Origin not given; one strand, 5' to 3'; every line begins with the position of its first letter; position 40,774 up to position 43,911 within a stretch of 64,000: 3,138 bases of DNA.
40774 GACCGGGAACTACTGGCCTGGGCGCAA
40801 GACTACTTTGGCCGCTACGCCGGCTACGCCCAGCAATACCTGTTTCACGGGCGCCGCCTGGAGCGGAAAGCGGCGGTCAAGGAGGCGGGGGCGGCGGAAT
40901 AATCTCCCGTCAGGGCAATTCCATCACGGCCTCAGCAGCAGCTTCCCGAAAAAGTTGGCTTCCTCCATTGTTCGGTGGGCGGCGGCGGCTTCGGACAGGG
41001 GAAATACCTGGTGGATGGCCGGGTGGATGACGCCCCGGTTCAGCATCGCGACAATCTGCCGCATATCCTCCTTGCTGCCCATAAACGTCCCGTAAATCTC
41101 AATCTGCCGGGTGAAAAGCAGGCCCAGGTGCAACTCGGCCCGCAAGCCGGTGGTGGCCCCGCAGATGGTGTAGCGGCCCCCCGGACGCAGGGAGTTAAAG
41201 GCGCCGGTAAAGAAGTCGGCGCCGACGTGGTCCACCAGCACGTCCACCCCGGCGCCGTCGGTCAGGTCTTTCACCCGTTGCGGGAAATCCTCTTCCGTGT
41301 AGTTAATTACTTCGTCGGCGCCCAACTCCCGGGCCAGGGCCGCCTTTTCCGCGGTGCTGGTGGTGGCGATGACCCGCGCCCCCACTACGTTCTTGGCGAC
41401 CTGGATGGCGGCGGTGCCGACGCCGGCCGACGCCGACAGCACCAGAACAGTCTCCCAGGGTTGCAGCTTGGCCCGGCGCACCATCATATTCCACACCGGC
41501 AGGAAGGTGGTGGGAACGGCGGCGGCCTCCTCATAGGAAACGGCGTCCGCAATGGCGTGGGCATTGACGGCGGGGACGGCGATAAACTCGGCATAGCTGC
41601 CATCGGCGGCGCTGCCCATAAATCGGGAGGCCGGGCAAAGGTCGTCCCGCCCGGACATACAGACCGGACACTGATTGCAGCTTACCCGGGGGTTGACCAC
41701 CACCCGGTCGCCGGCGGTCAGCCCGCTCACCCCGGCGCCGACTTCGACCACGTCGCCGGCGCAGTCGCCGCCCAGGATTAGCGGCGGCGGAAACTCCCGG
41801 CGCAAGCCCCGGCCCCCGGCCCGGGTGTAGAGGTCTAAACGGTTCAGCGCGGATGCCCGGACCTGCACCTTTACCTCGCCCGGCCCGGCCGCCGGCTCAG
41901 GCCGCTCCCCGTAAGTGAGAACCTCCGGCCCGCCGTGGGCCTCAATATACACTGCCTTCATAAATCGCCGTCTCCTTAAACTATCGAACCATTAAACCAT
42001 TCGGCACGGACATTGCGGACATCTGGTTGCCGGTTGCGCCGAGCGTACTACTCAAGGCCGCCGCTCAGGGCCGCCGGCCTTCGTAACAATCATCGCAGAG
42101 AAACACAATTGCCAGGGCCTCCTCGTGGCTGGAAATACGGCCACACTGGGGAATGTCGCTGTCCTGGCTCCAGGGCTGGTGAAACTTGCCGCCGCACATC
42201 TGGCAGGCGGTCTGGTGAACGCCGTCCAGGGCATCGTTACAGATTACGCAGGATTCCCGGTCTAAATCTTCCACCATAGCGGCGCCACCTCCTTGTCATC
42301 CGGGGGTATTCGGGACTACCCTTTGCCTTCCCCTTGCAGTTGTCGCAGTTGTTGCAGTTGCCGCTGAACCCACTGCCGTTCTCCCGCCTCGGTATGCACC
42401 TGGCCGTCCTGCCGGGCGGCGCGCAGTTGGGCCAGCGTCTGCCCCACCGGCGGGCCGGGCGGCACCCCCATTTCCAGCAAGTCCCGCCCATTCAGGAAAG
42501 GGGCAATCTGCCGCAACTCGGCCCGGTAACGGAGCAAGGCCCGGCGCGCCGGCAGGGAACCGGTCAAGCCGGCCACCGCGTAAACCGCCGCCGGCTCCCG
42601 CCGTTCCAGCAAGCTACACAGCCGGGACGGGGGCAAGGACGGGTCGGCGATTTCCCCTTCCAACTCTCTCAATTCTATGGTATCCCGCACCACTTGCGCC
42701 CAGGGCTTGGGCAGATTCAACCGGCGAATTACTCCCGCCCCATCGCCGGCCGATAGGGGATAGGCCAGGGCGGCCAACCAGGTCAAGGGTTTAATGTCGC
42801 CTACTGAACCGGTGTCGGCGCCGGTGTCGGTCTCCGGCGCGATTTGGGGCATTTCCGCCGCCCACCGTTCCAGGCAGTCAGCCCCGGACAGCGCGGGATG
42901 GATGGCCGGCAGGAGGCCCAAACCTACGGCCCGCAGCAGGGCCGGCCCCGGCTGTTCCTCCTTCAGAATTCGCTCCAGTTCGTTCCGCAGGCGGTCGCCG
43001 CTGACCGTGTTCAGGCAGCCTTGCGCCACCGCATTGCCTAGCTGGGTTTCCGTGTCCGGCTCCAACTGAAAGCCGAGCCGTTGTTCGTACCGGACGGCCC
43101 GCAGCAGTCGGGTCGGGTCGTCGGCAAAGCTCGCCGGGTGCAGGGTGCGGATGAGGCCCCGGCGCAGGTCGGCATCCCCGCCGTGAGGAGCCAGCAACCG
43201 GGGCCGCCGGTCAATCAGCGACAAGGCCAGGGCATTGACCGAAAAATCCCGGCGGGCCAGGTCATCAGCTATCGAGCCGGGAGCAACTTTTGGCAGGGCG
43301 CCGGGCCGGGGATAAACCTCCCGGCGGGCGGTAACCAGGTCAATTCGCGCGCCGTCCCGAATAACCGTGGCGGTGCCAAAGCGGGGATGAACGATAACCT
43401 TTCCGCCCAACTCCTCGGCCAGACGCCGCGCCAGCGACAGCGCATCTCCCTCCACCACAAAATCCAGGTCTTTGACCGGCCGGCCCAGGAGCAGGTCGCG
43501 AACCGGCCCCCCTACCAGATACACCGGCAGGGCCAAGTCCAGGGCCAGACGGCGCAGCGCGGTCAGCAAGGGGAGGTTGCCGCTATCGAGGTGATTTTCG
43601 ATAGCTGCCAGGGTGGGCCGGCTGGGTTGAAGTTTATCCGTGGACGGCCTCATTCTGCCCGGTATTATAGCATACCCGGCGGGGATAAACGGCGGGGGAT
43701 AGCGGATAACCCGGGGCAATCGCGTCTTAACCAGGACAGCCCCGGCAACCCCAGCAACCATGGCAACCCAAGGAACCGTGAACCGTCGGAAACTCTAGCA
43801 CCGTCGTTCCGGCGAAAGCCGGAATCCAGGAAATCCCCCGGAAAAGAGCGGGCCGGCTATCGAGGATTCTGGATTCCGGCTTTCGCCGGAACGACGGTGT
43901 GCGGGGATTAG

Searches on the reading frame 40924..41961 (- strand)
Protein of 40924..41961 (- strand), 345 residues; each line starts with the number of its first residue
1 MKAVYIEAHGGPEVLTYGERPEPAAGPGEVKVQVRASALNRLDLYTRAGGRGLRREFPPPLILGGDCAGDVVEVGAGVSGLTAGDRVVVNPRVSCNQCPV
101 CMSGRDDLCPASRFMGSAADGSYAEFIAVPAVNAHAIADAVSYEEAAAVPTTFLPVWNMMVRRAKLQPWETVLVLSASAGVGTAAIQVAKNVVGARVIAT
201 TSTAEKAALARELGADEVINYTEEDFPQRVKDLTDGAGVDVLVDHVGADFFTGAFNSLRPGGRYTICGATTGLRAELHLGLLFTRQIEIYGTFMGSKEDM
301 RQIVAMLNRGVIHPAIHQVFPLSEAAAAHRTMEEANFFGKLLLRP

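Call 13: find_encoding_contigs(protein=window:40924-41961:-, flank=2000, max_places=3)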
Protein window:40924-41961:- (345 aa): no gene with exactly this product is on record in the collection.

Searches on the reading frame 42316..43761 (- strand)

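Call 54: search_protein_families(library=pfam, proteins=[window:42316-43761:-], max_evalue=0.0001)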
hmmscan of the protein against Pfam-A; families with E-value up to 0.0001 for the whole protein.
window:42316-43761:- (481 aa): 2 families
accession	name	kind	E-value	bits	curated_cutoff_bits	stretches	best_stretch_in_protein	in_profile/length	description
PF01743.26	PolyA_pol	-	2.3e-24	86.6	23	1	80-205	1-126/126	Poly A polymerase head domain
PF12627.12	PolyA_pol_RNAbd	-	2.2e-07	31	22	1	230-291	1-60/64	Probable RNA and SrmB- binding site of polymerase A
